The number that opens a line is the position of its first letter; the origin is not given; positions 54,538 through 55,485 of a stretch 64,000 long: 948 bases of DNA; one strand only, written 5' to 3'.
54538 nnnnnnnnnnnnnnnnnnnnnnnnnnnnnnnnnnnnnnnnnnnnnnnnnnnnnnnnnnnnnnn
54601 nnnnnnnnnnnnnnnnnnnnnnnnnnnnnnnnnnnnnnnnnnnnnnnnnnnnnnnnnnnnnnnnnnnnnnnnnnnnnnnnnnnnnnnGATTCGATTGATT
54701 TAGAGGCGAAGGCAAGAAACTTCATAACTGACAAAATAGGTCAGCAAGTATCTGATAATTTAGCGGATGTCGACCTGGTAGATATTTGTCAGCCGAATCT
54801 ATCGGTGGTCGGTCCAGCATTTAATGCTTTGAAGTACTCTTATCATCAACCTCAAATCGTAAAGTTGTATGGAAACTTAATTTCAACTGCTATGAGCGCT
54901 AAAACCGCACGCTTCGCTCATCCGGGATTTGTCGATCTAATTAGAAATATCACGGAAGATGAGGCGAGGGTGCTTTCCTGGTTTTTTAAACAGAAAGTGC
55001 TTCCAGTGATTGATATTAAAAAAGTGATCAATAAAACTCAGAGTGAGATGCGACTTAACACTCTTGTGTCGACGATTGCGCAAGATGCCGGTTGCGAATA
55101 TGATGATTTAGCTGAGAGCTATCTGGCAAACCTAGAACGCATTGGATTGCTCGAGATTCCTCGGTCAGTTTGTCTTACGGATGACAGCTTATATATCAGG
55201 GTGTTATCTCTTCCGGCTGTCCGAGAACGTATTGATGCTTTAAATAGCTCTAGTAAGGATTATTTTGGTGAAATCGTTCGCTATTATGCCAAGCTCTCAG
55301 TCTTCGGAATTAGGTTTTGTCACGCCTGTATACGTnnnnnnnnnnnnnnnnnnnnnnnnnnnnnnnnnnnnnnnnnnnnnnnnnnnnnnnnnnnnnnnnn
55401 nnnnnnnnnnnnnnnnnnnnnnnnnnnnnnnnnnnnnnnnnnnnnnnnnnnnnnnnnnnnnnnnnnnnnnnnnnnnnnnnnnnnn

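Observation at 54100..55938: Abi_alpha (DUF4393)-like protein with a 190-aa disordered N-terminal extension, convergently overlapping an unknown membrane protein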

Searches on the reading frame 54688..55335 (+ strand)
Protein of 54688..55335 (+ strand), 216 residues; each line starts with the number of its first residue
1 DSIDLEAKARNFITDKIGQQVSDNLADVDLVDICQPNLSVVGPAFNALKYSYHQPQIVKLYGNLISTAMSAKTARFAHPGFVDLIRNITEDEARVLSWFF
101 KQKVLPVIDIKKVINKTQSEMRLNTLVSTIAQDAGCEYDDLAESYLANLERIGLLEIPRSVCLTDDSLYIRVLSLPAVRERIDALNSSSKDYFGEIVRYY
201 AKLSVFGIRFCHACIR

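Call 47: find_homologous_proteins(query=A3, max_evalue=0.001)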
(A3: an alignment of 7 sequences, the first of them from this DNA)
Query A3 (7 sequences) (213 aa, profile of the alignment): 488 proteins with E <= 0.001 among 8000 candidates; the best 120 are listed.
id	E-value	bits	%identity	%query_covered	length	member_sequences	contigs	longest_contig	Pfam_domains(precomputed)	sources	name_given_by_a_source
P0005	4.7e-102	358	69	100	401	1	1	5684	PF14337.14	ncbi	-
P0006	8.6e-102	357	58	86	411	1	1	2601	PF14337.14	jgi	-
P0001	4.1e-98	345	100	100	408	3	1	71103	PF14337.14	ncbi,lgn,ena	-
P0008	5.9e-98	344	51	96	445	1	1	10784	PF14337.14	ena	-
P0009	2.5e-96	339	52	91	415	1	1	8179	PF14337.14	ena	-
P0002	1.1e-95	337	83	100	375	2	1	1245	PF14337.14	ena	-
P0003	8.4e-95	334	82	100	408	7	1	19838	PF14337.14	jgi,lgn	-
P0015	4.0e-94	332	47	86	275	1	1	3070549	PF14337.14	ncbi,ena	-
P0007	2.8e-90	319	52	95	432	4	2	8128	PF14337.14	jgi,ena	-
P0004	1.5e-89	317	73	98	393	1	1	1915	PF14337.14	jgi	-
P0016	1.4e-78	281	48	86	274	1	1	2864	PF14337.14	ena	-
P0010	8.8e-78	279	25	86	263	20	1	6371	PF14337.14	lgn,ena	-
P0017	1.1e-76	275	48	86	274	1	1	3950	PF14337.14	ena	-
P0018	1.2e-76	275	47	86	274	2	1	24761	PF14337.14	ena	-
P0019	1.1e-75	272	46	86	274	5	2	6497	PF14337.14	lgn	-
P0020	9.4e-75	269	42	95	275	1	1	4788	PF14337.14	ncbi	ncbi:MAG: DUF4393 domain-containing protein [bacterium]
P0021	3.2e-74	267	59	71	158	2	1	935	PF14337.14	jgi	jgi:hypothetical protein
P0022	2.7e-68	248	23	86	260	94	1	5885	PF14337.14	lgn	-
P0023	3.2e-65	237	22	86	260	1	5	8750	PF14337.14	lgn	-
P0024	1.9e-61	225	24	86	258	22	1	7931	PF14337.14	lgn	-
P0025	1.4e-60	222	22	86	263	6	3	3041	PF14337.14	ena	-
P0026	1.6e-60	222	23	86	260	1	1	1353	PF14337.14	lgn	-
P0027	2.6e-60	221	20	86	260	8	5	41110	PF14337.14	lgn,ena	-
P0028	5.1e-60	221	21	86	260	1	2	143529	PF14337.14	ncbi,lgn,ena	-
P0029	1.0e-59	219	21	86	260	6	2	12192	PF14337.14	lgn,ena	-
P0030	2.9e-59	218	22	86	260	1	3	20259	PF14337.14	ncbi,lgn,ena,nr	ncbi:MAG: DUF4393 domain-containing protein [Bacteroidales bacterium]|nr:DUF4393 domain-containing p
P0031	2.9e-59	218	22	86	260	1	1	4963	PF14337.14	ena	-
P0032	3.2e-59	218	22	86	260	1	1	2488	PF14337.14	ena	-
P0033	3.3e-59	218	22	86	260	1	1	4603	PF14337.14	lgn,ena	-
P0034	3.6e-59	218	23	86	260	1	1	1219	PF14337.14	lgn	-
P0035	3.6e-59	218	22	86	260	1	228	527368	PF14337.14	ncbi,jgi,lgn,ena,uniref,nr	ncbi:DUF4393 domain-containing protein [uncultured Bacteroides sp.]|uniref:DUF4393 domain-containing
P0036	3.6e-59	218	22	86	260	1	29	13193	PF14337.14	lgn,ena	-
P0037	4.2e-59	218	22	86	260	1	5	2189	PF14337.14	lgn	-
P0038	4.8e-59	217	22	86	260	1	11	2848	PF14337.14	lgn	-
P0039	5.5e-59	217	22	86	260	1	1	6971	PF14337.14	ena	-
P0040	6.3e-59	217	22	86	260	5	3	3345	PF14337.14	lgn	-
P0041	6.8e-59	217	22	86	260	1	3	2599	PF14337.14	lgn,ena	-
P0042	7.2e-59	217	22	86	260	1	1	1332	PF14337.14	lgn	-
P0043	7.4e-59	217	22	86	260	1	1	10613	PF14337.14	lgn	-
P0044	8.6e-59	216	23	86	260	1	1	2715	PF14337.14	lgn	-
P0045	8.8e-59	216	22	86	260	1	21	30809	PF14337.14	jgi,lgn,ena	-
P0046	8.8e-59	216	22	86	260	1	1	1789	PF14337.14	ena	-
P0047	1.0e-58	216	22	86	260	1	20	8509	PF14337.14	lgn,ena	-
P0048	1.0e-58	216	23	86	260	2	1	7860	PF14337.14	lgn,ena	-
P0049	1.4e-58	216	23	86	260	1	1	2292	PF14337.14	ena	-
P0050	1.7e-58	216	22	86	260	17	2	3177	PF14337.14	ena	-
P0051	1.8e-58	215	22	86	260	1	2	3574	PF14337.14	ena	-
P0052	2.0e-58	215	22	86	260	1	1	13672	PF14337.14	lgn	-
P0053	3.1e-58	215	22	86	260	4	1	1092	PF14337.14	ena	-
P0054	3.9e-58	214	22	86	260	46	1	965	PF14337.14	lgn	-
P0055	4.0e-58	214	22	86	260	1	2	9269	PF14337.14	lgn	-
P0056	5.2e-58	214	22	86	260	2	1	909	PF14337.14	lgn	-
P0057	1.0e-57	213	22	86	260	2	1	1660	PF14337.14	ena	-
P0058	2.3e-57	212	22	86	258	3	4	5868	PF14337.14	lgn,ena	-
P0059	2.3e-57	212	24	86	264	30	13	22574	PF14337.14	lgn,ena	-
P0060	3.1e-57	211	25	86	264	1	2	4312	PF14337.14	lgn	-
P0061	3.5e-57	211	24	57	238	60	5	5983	PF14337.14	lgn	-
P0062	3.6e-57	211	22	91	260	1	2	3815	PF14337.14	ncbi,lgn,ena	-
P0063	4.3e-57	211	22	86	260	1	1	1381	PF14337.14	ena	-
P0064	4.5e-57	211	22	86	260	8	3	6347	PF14337.14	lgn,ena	-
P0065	4.5e-57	211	26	86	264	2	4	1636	PF14337.14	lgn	-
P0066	5.6e-57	211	23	86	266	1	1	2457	PF14337.14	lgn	-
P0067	6.9e-57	210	23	86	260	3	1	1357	PF14337.14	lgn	-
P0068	9.5e-57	210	22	86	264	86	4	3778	PF14337.14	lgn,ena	-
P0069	9.6e-57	210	23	86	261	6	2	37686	PF14337.14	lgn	-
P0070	1.4e-56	209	22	86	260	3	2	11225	PF14337.14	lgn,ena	-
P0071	1.4e-56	209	23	86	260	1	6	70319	PF14337.14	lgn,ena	-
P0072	1.6e-56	209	22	86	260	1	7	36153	PF14337.14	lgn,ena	-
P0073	1.8e-56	209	24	86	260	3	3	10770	PF14337.14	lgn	-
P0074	1.9e-56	209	24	86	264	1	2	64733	PF14337.14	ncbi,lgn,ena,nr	ncbi:MAG: DUF4393 domain-containing protein [Prevotella sp.]|nr:DUF4393 domain-containing protein [P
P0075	1.9e-56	209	21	86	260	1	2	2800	PF14337.14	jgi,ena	-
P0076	1.9e-56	209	24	86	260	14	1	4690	PF14337.14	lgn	-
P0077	2.3e-56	209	24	86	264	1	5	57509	PF14337.14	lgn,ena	-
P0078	2.7e-56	208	22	86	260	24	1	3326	PF14337.14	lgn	-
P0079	6.0e-56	207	23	86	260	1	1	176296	PF14337.14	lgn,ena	-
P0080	6.4e-56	207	24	86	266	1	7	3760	PF14337.14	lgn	-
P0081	7.5e-56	207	23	86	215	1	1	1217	PF14337.14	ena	-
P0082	7.9e-56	207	28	86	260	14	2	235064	PF14337.14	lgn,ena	-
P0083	9.3e-56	207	22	86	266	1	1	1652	PF14337.14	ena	-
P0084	9.4e-56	207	24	86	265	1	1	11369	PF14337.14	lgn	-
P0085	3.1e-55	205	27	86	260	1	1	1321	PF14337.14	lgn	-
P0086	4.2e-55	204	21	86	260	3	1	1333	PF14337.14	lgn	-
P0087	4.8e-55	204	21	99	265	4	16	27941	PF14337.14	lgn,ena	-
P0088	5.4e-55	204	25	82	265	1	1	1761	PF14337.14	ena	-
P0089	5.8e-55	204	23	86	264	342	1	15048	PF14337.14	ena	-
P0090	5.8e-55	204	24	82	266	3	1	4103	PF14337.14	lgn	-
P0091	9.4e-55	203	27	86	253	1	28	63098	PF14337.14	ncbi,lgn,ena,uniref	ncbi:DUF4393 domain-containing protein [Porphyromonas sp.]|uniref:DUF4393 domain-containing protein 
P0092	1.4e-54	203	30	86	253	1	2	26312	PF14337.14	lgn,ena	-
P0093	1.5e-54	203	26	86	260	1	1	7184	PF14337.14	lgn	-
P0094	2.8e-54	202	22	86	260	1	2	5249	PF14337.14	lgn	-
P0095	3.2e-54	202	21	86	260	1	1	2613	PF14337.14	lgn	-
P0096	3.6e-54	201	22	90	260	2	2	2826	PF14337.14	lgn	-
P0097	3.9e-54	201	23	92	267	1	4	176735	PF14337.14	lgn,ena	-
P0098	5.1e-54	201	30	86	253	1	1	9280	PF14337.14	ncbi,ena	-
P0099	6.0e-54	201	27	86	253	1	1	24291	PF14337.14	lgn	-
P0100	6.1e-54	201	21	86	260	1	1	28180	PF14337.14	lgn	-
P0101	8.7e-54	200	30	86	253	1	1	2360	PF14337.14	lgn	-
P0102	9.1e-54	200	27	86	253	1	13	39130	PF14337.14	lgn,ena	-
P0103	1.0e-53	200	22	86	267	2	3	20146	PF14337.14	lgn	-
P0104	1.2e-53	200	21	86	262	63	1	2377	PF14337.14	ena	-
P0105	1.3e-53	200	26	86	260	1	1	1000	PF14337.14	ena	-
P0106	1.4e-53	199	23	90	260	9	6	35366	PF14337.14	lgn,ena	-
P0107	1.5e-53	199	23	86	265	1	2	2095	PF14337.14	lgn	-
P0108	1.7e-53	199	28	86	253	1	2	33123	PF14337.14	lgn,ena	-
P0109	2.2e-53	199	25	92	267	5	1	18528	PF14337.14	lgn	-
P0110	3.2e-53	198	28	86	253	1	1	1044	PF14337.14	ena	-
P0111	3.3e-53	198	27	86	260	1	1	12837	PF14337.14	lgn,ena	-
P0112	3.7e-53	198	25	86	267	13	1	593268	PF14337.14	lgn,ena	-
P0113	3.9e-53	198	27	86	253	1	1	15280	PF14337.14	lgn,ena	-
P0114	3.9e-53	198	27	86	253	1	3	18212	PF14337.14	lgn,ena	-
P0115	4.1e-53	198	27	86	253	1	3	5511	PF14337.14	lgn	-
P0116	4.2e-53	198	27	86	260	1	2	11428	PF14337.14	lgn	-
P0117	4.7e-53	198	27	86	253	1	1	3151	PF14337.14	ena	-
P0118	5.2e-53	198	27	86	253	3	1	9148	PF14337.14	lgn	-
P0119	5.5e-53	198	25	99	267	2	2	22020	PF14337.14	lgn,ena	-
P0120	6.4e-53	197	28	86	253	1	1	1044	PF14337.14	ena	-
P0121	6.8e-53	197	23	86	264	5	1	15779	PF14337.14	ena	-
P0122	7.0e-53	197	28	86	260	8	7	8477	PF14337.14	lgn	-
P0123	8.7e-53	197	27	86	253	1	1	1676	PF14337.14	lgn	-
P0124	8.8e-53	197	27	86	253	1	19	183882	PF14337.14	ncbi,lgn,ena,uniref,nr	ncbi:DUF4393 domain-containing protein [Porphyromonas asaccharolytica]|uniref:DUF4393 domain-contain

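Call 52: find_encoding_contigs(protein=P0018, flank=10000, max_places=2)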
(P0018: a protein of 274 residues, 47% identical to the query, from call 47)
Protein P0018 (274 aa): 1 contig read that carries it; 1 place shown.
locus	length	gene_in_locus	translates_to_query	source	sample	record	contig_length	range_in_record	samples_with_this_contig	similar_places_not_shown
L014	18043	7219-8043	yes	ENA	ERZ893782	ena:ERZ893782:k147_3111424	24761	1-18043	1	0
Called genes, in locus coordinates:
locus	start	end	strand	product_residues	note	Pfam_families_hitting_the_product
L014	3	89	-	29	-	?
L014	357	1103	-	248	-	PF00106:adh_short, PF08659:KR, PF23441:SDR (weak), PF13561:adh_short_C2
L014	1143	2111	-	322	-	PF00108:Thiolase_N, PF08545:ACP_syn_III, PF08541:ACP_syn_III_C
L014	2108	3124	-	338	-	PF02504:FA_synthesis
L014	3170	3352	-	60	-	PF01783:Ribosomal_L32p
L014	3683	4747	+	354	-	PF00793:DAHP_synth_1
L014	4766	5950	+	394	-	PF14306:PUA_2, PF01747:ATP-sulfurylase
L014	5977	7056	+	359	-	PF13439:Glyco_transf_4, PF13579:Glyco_trans_4_4, PF20706:GT4-conflict, PF00534:Glycos_transf_1, PF13692:Glyco_trans_1_4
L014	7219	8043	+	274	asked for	PF14337:Abi_alpha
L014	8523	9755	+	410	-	PF01595:CNNM, PF00571:CBS, PF03471:CorC_HlyC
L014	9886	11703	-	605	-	PF12481:DUF3700 (faint), PF13522:GATase_6, PF13537:GATase_7, PF00733:Asn_synthase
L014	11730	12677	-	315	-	PF01073:3Beta_HSD (weak), PF01370:Epimerase, PF02719:Polysacc_synt_2 (faint), PF04321:RmlD_sub_bind (weak), PF16363:GDP_Man_Dehyd, PF07993:NAD_binding_4 (faint)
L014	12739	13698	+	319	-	PF01134:GIDA (faint), PF07992:Pyr_redox_2, PF12831:FAD_oxidored (faint), PF13738:Pyr_redox_3, PF00070:Pyr_redox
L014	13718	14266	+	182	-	PF01713:Smr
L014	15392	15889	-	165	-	-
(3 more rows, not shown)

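Call 62: predict_structure(alignment_id=A5)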
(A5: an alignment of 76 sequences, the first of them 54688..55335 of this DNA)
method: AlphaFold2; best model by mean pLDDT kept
length: 216 residues; sequences in the alignment: 76
mean_pLDDT: 91.2   pTM: 0.86
mean pLDDT of the five models: 91.2, 91.3, 91.2, 90.6, 90.6
residues with pLDDT >= 90: 160; 70-90: 48; 50-70: 5; < 50: 3
segments of 3 or more residues with pLDDT < 50: 1-3
pLDDT, mean of each block of 10 residues (from residue 1): 60 86 92 93 91 92 96 94 96 98 95 87 89 95 97 96 91 92 84 92 97 94
secondary structure, 60 per line:
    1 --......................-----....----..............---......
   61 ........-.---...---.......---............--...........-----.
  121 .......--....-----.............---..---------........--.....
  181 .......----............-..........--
elements in order: H3-24 H38-51 H55-68 H80-86 H90-101 E104-114 E120-127 H130-133 H139-151 H166-173 H176-187 E192-203 H205-214

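Call 65: fold_search(model_id=the predicted structure, library=pdb)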
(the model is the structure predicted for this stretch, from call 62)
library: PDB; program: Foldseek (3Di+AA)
matches with E <= 10: 220; with E <= 0.001: 3
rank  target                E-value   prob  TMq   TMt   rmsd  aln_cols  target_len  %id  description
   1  3h35_A                3.9e-06  1.00  0.44  0.63   4.4       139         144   19  Structure of the uncharacterized protein ABO_0056 from the hydrocarbon-degrading marine bacterium Alcanivorax borkumen (released 2009-05-12)
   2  3h35_C                6.3e-06  1.00  0.43  0.61   6.0       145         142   16  Structure of the uncharacterized protein ABO_0056 from the hydrocarbon-degrading marine bacterium Alcanivorax borkumen (released 2009-05-12)
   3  3h35_B                2.1e-05  1.00  0.43  0.62   4.6       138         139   17  Structure of the uncharacterized protein ABO_0056 from the hydrocarbon-degrading marine bacterium Alcanivorax borkumen (released 2009-05-12)
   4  5oev_C                6.8e-01  0.02  0.11  0.07  24.4       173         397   11  The structure of a glutathione synthetase like-effector (GSS22) from Globodera pallida in apoform. (released 2018-04-25)
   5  5oeu_C                7.6e-01  0.02  0.12  0.09  24.6       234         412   11  The structure of a glutathione synthetase like-effector (GSS22) from Globodera pallida in ADP-bound closed conformatio (released 2018-04-25)
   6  5c50_B                8.1e-01  0.16  0.17  0.20  10.6       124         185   10  Crystal structure of the complex of human Atg101-Atg13 HORMA domain (released 2015-10-14)
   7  3kak_B                8.1e-01  0.02  0.12  0.07  22.7       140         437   16  Structure of homoglutathione synthetase from Glycine max in open conformation with gamma-glutamyl-cysteine bound. (released 2009-12-22)
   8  8fuk_B                8.6e-01  0.03  0.15  0.11  19.2       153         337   12  V. cholerae TniQ-Cascade complex with Type III-B crRNA (released 2024-01-24)
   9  3jpu_C                1.0e+00  0.02  0.11  0.14  17.0       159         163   11  LasR-TP4 complex (released 2009-10-13)
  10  3kaj_A                1.2e+00  0.02  0.13  0.07  22.5       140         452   17  Apoenzyme structure of homoglutathione synthetase from Glycine max in open conformation (released 2009-12-22)
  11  9jk7_A                1.4e+00  0.04  0.18  0.13  16.5       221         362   13  Human VANGL2 hexamer (released 2024-12-25)
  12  9r2r_C                1.4e+00  0.02  0.10  0.15  15.8       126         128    9  De novo designed M7 protein fold (released 2025-05-14)
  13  5l8h_A                1.5e+00  0.03  0.13  0.10  11.7       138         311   11  Structure of USP46-UbVME (released 2016-09-28)
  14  7zh4_D                1.6e+00  0.02  0.13  0.11  14.1       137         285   10  USP1 bound to ML323 and ubiquitin conjugated to FANCD2 (focused refinement) (released 2022-10-12)
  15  5cht_A                1.6e+00  0.02  0.16  0.13  15.2       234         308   10  Crystal structure of USP18 (released 2016-06-29)
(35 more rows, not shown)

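Call 67: search_protein_families(library=padloc, proteins=[P0015, P0018, P0035], max_evalue=0.001)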
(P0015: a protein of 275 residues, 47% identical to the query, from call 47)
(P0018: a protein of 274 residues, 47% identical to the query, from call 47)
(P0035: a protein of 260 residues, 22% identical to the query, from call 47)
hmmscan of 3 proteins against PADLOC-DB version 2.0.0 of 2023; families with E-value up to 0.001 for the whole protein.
P0015 (275 aa): 3 families
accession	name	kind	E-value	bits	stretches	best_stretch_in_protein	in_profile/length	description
PDLC05025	PDC-S47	-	2.6e-36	123.8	1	62-271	55-261/263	-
PDLC05024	PDC-S47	-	8e-36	121.9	1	76-271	66-261/265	-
PDLC05026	PDC-S47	-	3e-24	84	1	75-271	59-254/257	-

P0018 (274 aa): 3 families
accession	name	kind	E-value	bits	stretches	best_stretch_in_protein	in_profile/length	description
PDLC05025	PDC-S47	-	4.9e-40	135.9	1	51-271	44-261/263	-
PDLC05024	PDC-S47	-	2.9e-37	126.6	1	79-271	69-261/265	-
PDLC05026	PDC-S47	-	2.9e-28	97.2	1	75-271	59-254/257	-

P0035 (260 aa): 3 families
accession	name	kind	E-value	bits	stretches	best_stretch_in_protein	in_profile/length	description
PDLC05024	PDC-S47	-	2.3e-104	346.6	1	1-259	1-261/265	-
PDLC05025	PDC-S47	-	2.5e-42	143.5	1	4-259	7-261/263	-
PDLC05026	PDC-S47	-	1.1e-28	98.5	1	67-259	61-254/257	-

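Call 70: search_solved_structures(query=A5, max_evalue=1, show_alignments=1)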
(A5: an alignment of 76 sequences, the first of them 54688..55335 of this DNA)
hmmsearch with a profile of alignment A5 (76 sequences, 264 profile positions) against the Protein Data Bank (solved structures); distinct sequences matched with E-value up to 1: 0.

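Call 71: fold_search(model_id=the predicted structure, library=viral)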
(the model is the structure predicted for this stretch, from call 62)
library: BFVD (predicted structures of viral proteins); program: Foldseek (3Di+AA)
matches with E <= 10: 405; with E <= 0.001: 1
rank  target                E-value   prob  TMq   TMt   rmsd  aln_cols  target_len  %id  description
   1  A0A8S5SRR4            3.2e-12  1.00  0.74  0.33   4.3       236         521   18  Uncharacterized protein [Siphoviridae sp. ctkyE7]
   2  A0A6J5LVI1            1.5e-01  0.21  0.19  0.17  15.4       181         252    9  Uncharacterized protein [uncultured Caudovirales phage]
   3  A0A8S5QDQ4            2.1e-01  0.54  0.27  0.22  11.2       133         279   13  Winged helix-turn-helix DNA-binding protein [Siphoviridae sp. ctr2f5]
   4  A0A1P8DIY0            2.1e-01  0.14  0.16  0.25  11.8       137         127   13  (no name in the UniProt tables at hand)
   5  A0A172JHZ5            2.3e-01  0.08  0.11  0.14  14.5       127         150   12  Uncharacterized protein [Bacillus phage AR9]
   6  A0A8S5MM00            2.4e-01  0.06  0.15  0.14  17.6       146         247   13  Uncharacterized protein [Siphoviridae sp. ctXZx16]
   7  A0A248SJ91            2.6e-01  0.04  0.13  0.11  22.3       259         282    9  (no name in the UniProt tables at hand)
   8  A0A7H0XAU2            2.8e-01  0.57  0.20  0.40   6.2       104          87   13  (no name in the UniProt tables at hand)
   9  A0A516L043            2.8e-01  0.11  0.19  0.18  15.6       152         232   16  (no name in the UniProt tables at hand)
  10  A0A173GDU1            2.9e-01  0.28  0.19  0.23  11.6       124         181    8  Uncharacterized protein [Erwinia phage vB_EamM_Simmy50]
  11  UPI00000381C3         3.1e-01  0.03  0.11  0.10  19.5       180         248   10  (no name look-up for this kind of identifier)
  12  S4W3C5                3.3e-01  0.04  0.14  0.15  18.7       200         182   10  Uncharacterized protein [Pandoravirus salinus]
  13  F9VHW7                4.7e-01  0.03  0.11  0.11  16.9       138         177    9  (no name in the UniProt tables at hand)
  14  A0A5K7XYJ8            5.3e-01  0.06  0.16  0.13  13.9       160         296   10  USP domain-containing protein [Abalone asfa-like virus]
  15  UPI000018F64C         5.6e-01  0.03  0.13  0.08  21.0       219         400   10  (no name look-up for this kind of identifier)
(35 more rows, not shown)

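Call 73: find_encoding_contigs(protein=P0019, flank=10000, max_places=2)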
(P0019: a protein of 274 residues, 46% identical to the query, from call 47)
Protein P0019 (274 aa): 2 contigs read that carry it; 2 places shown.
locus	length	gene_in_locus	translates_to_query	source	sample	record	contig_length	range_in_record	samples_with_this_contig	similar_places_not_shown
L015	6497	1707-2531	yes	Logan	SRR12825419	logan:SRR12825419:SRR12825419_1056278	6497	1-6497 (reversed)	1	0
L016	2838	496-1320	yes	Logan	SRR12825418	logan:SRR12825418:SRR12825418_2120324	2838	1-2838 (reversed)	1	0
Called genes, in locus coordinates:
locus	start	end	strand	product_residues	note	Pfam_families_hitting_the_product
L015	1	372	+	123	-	?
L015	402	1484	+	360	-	PF13439:Glyco_transf_4, PF13579:Glyco_trans_4_4 (weak), PF20706:GT4-conflict (weak), PF00534:Glycos_transf_1, PF13692:Glyco_trans_1_4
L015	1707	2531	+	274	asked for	PF14337:Abi_alpha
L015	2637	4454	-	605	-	PF13522:GATase_6, PF13537:GATase_7, PF00733:Asn_synthase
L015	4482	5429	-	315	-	PF01073:3Beta_HSD (weak), PF01370:Epimerase, PF02719:Polysacc_synt_2 (faint), PF04321:RmlD_sub_bind (weak), PF16363:GDP_Man_Dehyd, PF07993:NAD_binding_4 (faint)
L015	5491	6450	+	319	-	PF01134:GIDA (faint), PF01266:DAO (faint), PF07992:Pyr_redox_2, PF13738:Pyr_redox_3, PF00070:Pyr_redox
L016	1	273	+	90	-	?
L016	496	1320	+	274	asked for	PF14337:Abi_alpha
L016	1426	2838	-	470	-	?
